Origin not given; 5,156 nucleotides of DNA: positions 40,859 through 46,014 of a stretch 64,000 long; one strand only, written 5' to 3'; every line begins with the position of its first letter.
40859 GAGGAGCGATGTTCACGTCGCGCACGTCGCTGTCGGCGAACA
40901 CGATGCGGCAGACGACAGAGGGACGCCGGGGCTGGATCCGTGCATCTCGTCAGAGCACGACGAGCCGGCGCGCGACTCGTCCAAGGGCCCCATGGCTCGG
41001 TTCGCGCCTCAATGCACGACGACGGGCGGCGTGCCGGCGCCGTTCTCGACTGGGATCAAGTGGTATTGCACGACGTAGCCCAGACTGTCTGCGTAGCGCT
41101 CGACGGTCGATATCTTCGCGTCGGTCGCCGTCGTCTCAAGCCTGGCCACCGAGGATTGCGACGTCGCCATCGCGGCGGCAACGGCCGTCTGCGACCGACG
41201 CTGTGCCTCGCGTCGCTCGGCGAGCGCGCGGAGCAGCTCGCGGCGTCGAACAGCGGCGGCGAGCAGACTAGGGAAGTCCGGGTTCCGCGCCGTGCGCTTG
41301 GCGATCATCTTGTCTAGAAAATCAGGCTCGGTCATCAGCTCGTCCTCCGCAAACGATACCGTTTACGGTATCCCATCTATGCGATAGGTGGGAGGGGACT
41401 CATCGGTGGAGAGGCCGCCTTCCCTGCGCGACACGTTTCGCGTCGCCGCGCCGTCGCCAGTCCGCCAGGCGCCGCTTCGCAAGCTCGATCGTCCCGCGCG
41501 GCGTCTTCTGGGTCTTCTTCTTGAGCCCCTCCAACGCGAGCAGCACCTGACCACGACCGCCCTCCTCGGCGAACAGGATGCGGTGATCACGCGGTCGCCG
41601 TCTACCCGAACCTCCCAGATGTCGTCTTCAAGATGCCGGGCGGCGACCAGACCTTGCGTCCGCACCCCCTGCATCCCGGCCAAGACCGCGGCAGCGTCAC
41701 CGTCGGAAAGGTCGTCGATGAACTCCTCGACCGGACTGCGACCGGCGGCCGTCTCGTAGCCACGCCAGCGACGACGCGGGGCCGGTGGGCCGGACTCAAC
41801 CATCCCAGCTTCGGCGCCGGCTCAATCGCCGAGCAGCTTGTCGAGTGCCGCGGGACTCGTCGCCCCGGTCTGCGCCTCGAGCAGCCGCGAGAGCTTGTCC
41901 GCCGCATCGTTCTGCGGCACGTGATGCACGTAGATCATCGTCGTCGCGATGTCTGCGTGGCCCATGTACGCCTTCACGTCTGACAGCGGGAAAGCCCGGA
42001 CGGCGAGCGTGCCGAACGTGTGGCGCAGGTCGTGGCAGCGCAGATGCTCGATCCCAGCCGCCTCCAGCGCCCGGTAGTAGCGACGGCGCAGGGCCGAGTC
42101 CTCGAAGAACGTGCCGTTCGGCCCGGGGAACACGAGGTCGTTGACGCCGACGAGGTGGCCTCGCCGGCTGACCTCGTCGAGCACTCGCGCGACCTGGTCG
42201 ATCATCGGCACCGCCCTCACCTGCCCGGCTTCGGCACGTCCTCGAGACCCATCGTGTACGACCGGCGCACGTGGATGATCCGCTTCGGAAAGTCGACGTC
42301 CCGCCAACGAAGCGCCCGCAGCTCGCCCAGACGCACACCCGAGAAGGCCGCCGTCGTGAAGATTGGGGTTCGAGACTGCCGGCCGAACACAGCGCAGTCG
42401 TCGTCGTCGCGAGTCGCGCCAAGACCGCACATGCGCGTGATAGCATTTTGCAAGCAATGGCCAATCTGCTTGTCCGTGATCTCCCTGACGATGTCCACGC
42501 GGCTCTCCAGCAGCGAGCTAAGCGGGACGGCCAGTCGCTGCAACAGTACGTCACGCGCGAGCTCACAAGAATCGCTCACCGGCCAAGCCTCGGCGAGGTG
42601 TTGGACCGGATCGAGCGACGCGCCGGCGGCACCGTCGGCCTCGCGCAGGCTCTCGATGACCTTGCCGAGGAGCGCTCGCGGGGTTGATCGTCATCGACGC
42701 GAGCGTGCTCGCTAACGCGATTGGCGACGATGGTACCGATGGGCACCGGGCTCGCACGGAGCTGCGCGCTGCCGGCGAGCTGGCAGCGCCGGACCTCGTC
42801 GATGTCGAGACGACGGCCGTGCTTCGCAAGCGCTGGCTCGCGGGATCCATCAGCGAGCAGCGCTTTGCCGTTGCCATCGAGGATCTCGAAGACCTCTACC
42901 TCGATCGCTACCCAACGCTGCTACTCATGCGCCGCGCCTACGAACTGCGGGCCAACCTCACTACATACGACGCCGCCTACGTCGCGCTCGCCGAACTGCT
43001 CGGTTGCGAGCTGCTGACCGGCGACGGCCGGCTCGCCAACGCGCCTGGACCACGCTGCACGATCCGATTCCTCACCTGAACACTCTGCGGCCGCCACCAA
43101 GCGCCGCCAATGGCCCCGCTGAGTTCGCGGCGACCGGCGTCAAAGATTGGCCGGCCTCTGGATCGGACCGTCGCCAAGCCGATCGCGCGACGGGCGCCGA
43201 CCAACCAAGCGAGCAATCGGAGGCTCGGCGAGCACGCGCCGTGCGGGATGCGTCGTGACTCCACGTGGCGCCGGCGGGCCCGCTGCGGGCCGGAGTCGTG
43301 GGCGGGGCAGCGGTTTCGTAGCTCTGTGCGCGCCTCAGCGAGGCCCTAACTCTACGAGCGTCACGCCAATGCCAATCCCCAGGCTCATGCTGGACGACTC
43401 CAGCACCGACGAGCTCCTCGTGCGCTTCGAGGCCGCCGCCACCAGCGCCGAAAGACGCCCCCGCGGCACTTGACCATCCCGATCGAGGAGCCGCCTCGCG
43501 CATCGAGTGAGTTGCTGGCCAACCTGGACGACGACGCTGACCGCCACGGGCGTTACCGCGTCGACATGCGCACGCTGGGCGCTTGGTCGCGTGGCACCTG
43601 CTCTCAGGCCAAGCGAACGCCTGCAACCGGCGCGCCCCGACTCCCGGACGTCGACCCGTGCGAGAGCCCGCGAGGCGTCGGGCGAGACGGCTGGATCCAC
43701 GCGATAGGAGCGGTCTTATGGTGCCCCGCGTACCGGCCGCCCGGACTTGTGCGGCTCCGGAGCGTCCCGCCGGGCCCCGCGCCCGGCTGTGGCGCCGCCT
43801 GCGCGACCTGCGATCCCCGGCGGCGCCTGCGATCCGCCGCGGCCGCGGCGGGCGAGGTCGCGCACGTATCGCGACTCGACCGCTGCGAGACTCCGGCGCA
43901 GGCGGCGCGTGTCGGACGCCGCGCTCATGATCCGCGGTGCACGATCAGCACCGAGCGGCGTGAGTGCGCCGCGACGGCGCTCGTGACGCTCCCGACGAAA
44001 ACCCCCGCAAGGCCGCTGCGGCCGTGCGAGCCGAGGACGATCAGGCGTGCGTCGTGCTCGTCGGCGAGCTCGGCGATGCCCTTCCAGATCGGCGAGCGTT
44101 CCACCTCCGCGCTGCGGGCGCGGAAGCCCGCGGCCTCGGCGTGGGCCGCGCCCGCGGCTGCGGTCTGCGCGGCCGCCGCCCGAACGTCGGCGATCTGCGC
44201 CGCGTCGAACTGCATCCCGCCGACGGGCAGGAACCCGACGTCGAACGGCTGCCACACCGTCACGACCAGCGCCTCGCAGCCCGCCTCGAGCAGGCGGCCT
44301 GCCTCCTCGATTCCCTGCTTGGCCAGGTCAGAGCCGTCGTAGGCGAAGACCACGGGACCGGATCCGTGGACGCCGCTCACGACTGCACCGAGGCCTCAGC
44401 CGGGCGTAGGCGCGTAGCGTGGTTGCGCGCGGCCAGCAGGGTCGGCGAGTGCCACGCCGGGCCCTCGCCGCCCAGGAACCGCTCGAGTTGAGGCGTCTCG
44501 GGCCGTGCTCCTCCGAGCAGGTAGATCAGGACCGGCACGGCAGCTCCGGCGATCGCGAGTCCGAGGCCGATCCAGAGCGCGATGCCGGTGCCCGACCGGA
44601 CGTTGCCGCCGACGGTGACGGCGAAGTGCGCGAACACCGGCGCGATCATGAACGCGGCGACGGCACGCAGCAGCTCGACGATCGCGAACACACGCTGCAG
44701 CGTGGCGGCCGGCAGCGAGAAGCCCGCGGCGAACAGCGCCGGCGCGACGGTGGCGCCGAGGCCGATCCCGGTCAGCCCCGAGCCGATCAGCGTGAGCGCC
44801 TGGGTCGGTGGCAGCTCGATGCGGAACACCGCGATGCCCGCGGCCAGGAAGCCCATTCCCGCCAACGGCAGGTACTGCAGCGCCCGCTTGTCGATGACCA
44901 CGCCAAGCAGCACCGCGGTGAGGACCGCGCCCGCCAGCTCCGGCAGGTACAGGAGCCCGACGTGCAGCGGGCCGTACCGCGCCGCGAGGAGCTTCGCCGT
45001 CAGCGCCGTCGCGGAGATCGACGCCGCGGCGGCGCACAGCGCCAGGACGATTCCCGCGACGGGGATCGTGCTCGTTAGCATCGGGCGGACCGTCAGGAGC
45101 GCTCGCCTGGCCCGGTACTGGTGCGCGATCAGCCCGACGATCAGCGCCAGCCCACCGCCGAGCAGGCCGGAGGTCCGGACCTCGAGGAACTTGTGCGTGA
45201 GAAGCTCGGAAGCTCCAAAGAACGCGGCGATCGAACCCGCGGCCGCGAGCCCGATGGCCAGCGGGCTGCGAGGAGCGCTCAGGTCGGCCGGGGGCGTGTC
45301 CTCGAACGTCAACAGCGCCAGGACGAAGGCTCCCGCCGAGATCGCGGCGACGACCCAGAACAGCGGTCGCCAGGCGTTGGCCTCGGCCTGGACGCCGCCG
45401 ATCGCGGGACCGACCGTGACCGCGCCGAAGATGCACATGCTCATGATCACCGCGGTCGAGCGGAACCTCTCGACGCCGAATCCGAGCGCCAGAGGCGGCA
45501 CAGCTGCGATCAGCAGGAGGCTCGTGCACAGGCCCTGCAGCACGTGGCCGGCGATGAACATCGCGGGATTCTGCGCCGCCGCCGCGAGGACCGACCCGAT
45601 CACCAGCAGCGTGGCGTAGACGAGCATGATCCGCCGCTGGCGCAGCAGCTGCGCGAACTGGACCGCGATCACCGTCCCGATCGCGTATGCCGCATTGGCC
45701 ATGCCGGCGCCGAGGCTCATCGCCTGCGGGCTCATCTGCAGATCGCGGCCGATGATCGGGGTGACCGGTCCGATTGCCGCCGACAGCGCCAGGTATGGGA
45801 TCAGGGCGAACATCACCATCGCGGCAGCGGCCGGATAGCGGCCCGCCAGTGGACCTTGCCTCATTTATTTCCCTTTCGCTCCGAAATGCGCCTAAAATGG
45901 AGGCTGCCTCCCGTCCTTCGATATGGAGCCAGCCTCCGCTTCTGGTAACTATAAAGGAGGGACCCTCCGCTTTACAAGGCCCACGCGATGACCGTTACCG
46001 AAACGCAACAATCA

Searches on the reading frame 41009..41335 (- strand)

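Call 38: search_protein_families(library=pfam, proteins=[window:41009-41335:-], max_evalue=0.01)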
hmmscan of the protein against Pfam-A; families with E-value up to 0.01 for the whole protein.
window:41009-41335:- (108 aa): 3 families
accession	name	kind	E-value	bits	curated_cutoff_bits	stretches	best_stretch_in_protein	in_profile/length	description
PF13560.12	HTH_31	-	1.7e-07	31.9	27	1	34-86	2-55/64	Helix-turn-helix domain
PF01381.28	HTH_3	-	3.2e-05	24.3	23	1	38-86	1-49/55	Helix-turn-helix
PF02403.27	Seryl_tRNA_N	-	0.0014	19.2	28.2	1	3-75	10-83/108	Seryl-tRNA synthetase N-terminal domain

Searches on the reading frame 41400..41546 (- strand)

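Call 89: search_protein_families(library=pfam, proteins=[window:41400-41546:-], max_evalue=0.01)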
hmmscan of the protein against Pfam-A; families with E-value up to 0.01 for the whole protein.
window:41400-41546:- (48 aa): 1 family
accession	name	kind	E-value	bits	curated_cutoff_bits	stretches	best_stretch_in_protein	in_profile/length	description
PF05973.20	Gp49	-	0.00021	21.7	23.9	1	4-27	66-89/90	Phage derived protein Gp49-like (DUF891)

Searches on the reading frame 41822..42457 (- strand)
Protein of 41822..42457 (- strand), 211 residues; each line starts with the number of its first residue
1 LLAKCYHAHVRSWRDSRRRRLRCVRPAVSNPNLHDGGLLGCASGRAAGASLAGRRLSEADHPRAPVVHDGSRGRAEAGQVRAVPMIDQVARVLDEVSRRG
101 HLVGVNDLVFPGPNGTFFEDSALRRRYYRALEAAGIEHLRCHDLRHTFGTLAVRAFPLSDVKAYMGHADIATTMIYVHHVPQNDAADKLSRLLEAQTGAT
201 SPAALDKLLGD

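Call 89: search_protein_families(library=pfam, proteins=[window:41822-42457:-], max_evalue=0.01)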
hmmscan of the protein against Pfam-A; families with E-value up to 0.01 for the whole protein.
window:41822-42457:- (211 aa): 1 family
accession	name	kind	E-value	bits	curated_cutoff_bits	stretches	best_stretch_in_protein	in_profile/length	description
PF00589.27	Phage_integrase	-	9.4e-17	61.8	27.1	1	79-180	65-169/172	Phage integrase family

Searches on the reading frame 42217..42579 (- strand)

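Call 38: search_protein_families(library=pfam, proteins=[window:42217-42579:-], max_evalue=0.01)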
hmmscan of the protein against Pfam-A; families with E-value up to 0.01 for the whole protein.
window:42217-42579:- (120 aa): 1 family
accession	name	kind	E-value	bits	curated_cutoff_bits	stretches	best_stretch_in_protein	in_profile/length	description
PF00589.27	Phage_integrase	-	0.0015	18.8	27.1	1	79-107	33-61/172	Phage integrase family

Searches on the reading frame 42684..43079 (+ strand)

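Call 38: search_protein_families(library=pfam, proteins=[window:42684-43079:+], max_evalue=0.01)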
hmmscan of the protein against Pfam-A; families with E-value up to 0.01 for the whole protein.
window:42684-43079:+ (131 aa): 1 family
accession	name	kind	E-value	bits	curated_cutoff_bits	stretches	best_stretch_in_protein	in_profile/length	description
PF01850.27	PIN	-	8.3e-13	49.4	23.6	1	2-121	1-118/120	PIN domain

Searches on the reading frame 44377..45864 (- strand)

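Call 38: search_protein_families(library=pfam, proteins=[window:44377-45864:-], max_evalue=0.01)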
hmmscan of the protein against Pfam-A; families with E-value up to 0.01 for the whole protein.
window:44377-45864:- (495 aa): 1 family
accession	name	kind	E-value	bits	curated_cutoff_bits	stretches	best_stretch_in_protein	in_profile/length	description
PF07690.21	MFS_1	-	3.4e-18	66.1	33.4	1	18-299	2-267/347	Major Facilitator Superfamily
